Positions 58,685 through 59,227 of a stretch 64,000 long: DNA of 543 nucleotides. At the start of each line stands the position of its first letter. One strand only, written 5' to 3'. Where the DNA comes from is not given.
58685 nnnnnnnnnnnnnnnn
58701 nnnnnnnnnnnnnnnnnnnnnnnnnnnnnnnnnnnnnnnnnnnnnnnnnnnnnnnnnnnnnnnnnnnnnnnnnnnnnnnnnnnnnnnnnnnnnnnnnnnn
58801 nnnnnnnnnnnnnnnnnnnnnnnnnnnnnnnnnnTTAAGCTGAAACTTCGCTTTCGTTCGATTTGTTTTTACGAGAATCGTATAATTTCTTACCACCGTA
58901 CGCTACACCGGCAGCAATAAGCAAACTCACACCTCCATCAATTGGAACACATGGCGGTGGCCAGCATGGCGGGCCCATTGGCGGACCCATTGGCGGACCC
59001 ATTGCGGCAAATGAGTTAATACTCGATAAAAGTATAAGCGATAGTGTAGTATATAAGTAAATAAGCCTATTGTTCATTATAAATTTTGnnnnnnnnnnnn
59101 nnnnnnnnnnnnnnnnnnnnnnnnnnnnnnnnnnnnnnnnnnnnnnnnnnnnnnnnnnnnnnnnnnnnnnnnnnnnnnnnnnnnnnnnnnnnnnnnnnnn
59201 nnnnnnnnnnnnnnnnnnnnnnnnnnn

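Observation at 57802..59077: Exosortase F cassette with an unannotated small ORF as a candidate cognate substrate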

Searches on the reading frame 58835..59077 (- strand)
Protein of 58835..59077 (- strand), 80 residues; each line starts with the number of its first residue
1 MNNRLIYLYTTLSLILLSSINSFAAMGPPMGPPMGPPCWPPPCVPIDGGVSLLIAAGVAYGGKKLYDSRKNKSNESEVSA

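Call 3: search_protein_families(library=ncbifam, proteins=[window:58835-59077:-], max_evalue=1)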
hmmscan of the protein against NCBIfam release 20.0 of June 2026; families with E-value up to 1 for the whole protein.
window:58835-59077:- (80 aa): 1 family
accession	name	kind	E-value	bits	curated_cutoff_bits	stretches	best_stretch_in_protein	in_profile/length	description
NF046080.1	PID_CTERM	domain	3.9e-13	48.9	26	1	44-67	1-24/25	PID-CTERM protein-sorting domain-containing protein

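Call 4: search_protein_families(library=pfam, proteins=[window:58835-59077:-], max_evalue=1)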
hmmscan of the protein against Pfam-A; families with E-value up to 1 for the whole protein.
window:58835-59077:- (80 aa): 0 families

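Call 12: find_homologous_proteins(query=window:58835-59077:-, max_evalue=0.01)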
Query window:58835-59077:- (80 aa): 173 proteins with E <= 0.01 among 173 candidates; the best 120 are listed.
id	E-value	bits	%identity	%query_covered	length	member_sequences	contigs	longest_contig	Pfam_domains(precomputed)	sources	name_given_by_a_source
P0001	1.7e-23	100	89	46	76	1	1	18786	PF28310.1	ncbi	ncbi:MAG: PID-CTERM protein-sorting domain-containing protein [Bacteroidota bacterium]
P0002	5.0e-21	92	63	80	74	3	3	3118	PF28310.1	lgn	-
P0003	5.5e-21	92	69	33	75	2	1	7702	PF28310.1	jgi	-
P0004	1.3e-20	90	48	89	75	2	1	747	PF28310.1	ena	-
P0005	1.3e-20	90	54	89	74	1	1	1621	PF28310.1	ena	-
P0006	1.7e-20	90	50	85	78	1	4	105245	PF28310.1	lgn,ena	-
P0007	2.1e-20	90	51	89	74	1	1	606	PF28310.1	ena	-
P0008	6.3e-20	88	70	41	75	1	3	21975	PF28310.1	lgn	-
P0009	6.9e-20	88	73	41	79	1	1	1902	PF28310.1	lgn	-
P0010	1.1e-19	87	47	86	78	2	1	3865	PF28310.1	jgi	jgi:hypothetical protein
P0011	2.1e-19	87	51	95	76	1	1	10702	PF28310.1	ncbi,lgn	ncbi:MAG: hypothetical protein Fur0041_15740 [Bacteroidia bacterium]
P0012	3.1e-19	86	72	36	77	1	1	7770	PF28310.1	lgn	-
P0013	3.4e-19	86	69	36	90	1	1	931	PF28310.1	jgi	jgi:hypothetical protein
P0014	4.8e-19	85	59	86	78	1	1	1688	PF28310.1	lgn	-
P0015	6.2e-19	85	73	38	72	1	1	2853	PF28310.1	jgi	jgi:hypothetical protein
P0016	7.2e-19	85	45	85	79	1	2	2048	PF28310.1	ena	-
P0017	7.2e-19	85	49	85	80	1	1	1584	PF28310.1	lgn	-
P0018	7.5e-19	85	73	38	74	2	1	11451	PF28310.1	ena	-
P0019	8.3e-19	85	64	78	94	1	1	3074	PF28310.1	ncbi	-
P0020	8.4e-19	85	76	43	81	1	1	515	PF28310.1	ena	-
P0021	8.5e-19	85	47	84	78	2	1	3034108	PF28310.1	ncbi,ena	-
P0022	9.4e-19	84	71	35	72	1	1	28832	PF28310.1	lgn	-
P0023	9.8e-19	84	69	44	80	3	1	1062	PF28310.1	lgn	-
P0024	1.1e-18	84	72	44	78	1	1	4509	PF28310.1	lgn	-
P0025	1.4e-18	84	83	36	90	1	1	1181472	PF28310.1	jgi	jgi:hypothetical protein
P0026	2.4e-18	83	50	85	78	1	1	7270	PF28310.1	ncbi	-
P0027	3.1e-18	83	80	38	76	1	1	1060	PF28310.1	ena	-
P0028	3.4e-18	83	71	39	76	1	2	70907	PF28310.1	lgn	-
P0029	4.0e-18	82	60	81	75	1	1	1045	PF28310.1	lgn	-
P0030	4.1e-18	82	64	61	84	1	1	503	PF28310.1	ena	-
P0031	4.2e-18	82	57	85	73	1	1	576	PF28310.1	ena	-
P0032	4.4e-18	82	71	43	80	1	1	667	PF28310.1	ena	-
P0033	5.4e-18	82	77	39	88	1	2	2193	PF28310.1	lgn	-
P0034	5.6e-18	82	72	36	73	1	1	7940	PF28310.1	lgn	-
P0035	6.7e-18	82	72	40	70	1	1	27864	PF28310.1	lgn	-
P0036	8.8e-18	81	55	93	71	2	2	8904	PF28310.1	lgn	-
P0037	8.9e-18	81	69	36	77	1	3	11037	PF28310.1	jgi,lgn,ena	-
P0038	1.0e-17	81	74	44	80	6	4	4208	PF28310.1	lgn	-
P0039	1.1e-17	81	60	83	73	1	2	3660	PF28310.1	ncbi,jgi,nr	ncbi:MAG: hypothetical protein K0S12_2507 [Bacteroidetes bacterium]|jgi:hypothetical protein|nr:hypo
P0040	1.2e-17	81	68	39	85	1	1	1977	PF28310.1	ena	-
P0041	1.2e-17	81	68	43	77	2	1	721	PF28310.1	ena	-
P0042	1.4e-17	81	83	38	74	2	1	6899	PF28310.1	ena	-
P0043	1.7e-17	80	73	33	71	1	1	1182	PF28310.1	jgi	jgi:hypothetical protein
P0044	1.8e-17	80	66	36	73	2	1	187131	PF28310.1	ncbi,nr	ncbi:MAG: hypothetical protein HY841_14315 [Bacteroidetes bacterium]|nr:hypothetical protein [Bacter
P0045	2.0e-17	80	82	46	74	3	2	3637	PF28310.1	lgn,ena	-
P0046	2.1e-17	80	70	34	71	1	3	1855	PF28310.1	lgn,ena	-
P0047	2.5e-17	80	77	38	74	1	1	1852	PF28310.1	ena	-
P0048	3.0e-17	80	75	35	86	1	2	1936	PF28310.1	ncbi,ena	-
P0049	3.1e-17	80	79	35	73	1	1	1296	PF28310.1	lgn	-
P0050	3.4e-17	79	72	40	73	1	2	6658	PF28310.1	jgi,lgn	-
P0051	3.5e-17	79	75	35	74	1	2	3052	PF28310.1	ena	-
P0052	3.9e-17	79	79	48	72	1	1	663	PF28310.1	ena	-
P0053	4.0e-17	79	76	36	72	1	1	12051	PF28310.1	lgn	-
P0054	4.2e-17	79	82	35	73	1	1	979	PF28310.1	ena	-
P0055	4.3e-17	79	74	48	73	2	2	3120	PF28310.1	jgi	-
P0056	4.7e-17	79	62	79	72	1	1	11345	PF28310.1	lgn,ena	-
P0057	5.0e-17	79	66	36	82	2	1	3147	PF28310.1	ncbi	-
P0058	5.8e-17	79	53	95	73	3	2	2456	PF28310.1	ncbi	-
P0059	6.0e-17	79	79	49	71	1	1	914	PF28310.1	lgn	-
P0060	7.5e-17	78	74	39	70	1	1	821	PF28310.1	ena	-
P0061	7.7e-17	78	79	36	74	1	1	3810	PF28310.1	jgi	jgi:hypothetical protein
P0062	8.0e-17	78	53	88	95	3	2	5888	PF28310.1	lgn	-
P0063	8.1e-17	78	53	93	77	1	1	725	PF28310.1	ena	-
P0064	8.3e-17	78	55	95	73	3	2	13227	PF28310.1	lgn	-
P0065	8.6e-17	78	45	89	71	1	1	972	PF28310.1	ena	-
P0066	8.9e-17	78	71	35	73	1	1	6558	PF28310.1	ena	-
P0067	9.4e-17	78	79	49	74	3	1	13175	PF28310.1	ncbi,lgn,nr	ncbi:MAG: hypothetical protein IT237_03730 [Bacteroidia bacterium]|nr:hypothetical protein [Bacteroi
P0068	9.6e-17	78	73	38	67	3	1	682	PF28310.1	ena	-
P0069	1.0e-16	78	79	35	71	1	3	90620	PF28310.1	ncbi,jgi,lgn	-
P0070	1.1e-16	78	54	95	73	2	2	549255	PF28310.1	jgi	jgi:hypothetical protein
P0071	1.2e-16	78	48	95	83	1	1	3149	PF28310.1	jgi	jgi:hypothetical protein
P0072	1.3e-16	78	77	33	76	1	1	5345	PF28310.1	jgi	jgi:hypothetical protein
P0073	1.6e-16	77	79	48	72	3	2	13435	PF28310.1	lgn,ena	-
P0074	1.7e-16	77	69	44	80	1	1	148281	PF28310.1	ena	-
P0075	1.7e-16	77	70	38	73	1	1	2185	PF28310.1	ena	-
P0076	1.9e-16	77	68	46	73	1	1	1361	PF28310.1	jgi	jgi:hypothetical protein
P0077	2.6e-16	77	70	38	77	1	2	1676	PF28310.1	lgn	-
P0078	2.6e-16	77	78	46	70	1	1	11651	PF28310.1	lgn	-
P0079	3.5e-16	76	54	86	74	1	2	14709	PF28310.1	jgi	jgi:hypothetical protein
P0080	4.0e-16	76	69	40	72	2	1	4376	PF28310.1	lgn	-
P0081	5.3e-16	76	63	38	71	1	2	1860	PF28310.1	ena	-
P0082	6.3e-16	75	78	34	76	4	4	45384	PF28310.1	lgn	-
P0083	6.4e-16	75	53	93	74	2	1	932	PF28310.1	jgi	-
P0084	6.4e-16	75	47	95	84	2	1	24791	PF28310.1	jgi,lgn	jgi:hypothetical protein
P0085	7.3e-16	75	85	34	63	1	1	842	PF28310.1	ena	-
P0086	7.4e-16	75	78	46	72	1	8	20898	PF28310.1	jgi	jgi:hypothetical protein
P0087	8.4e-16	75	64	41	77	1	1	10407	PF28310.1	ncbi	ncbi:MAG: PID-CTERM protein-sorting domain-containing protein [Bacteroidia bacterium]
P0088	1.1e-15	75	49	94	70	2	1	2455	PF28310.1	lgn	-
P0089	1.5e-15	74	71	39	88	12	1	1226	PF28310.1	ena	-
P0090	1.5e-15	74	47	94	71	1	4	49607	PF28310.1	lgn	-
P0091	1.6e-15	74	67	41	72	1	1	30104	PF28310.1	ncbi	-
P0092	1.7e-15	74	78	45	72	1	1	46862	PF28310.1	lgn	-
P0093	2.0e-15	74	74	39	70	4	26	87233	PF28310.1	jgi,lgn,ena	-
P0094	2.1e-15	74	56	91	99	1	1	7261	PF28310.1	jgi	jgi:hypothetical protein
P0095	2.4e-15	74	79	49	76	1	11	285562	PF28310.1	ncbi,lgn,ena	-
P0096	2.5e-15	74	62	33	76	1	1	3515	PF28310.1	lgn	-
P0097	2.7e-15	73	53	93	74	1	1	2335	PF28310.1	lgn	-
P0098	2.7e-15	73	-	-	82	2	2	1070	PF28310.1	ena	-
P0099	3.2e-15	73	75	40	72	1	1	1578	PF28310.1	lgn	-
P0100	6.9e-15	72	70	38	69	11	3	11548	PF28310.1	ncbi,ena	-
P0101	8.0e-15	72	68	35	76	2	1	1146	PF28310.1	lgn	-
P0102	8.7e-15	72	79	35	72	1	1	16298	PF28310.1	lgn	-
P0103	9.1e-15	72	73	38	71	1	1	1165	PF28310.1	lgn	-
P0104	1.0e-14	72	73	38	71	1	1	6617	PF28310.1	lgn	-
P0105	1.1e-14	71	45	75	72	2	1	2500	PF28310.1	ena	-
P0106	1.1e-14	71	63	64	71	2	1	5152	PF28310.1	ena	-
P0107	1.2e-14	71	69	44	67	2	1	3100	PF28310.1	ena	-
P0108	1.3e-14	71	68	48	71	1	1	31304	PF28310.1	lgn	-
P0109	1.4e-14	71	69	33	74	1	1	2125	PF28310.1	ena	-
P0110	1.6e-14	71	53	91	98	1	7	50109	PF28310.1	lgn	-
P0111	2.0e-14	71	44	90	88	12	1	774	PF28310.1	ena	-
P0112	2.4e-14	70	47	84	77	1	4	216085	PF28310.1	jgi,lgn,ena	jgi:hypothetical protein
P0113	2.8e-14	70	61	35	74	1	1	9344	PF28310.1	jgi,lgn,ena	-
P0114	3.2e-14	70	70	38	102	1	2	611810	PF28310.1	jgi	-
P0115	3.2e-14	70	64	41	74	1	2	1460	PF28310.1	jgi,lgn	jgi:hypothetical protein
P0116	3.4e-14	70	57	43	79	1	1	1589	PF28310.1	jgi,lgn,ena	-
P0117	3.5e-14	70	76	46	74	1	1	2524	PF28310.1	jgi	jgi:hypothetical protein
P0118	4.0e-14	70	73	38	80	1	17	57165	PF28310.1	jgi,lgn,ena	jgi:hypothetical protein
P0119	6.0e-14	69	63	44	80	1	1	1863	PF28310.1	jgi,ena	-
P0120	6.3e-14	69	50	43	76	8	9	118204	PF28310.1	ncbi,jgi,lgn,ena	ncbi:MAG: hypothetical protein RL007_2822 [Bacteroidota bacterium]|jgi:hypothetical protein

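Call 44: find_encoding_contigs(protein=window:58835-59077:-, flank=3000, max_places=3)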
Protein window:58835-59077:- (80 aa): 2 contigs read that carry it; 2 places shown.
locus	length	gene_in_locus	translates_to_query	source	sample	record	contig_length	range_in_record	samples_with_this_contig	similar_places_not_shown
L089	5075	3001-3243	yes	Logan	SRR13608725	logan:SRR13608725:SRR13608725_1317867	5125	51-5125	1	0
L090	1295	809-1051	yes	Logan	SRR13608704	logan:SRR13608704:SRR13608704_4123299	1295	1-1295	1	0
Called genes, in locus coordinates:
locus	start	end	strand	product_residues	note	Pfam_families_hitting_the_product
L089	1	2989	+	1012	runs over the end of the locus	?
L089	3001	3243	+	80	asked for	-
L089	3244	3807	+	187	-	PF09721:Exosortase_EpsH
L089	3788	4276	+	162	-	-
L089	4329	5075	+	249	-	?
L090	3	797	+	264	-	?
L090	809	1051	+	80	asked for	-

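Call 56: list_cluster_members(proteins=[window:58838-59077:-, window:58274-58834:-, window:57805-58290:-])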
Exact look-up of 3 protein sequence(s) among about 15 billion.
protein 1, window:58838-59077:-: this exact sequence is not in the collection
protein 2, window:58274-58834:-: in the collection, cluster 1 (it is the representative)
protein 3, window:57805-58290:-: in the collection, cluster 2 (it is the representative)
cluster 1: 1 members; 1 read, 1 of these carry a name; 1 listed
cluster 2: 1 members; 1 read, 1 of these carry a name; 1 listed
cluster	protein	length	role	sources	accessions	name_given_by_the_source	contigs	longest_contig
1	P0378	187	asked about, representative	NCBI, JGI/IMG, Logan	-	exosortase family protein XrtF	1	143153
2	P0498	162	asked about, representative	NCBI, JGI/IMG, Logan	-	hypothetical protein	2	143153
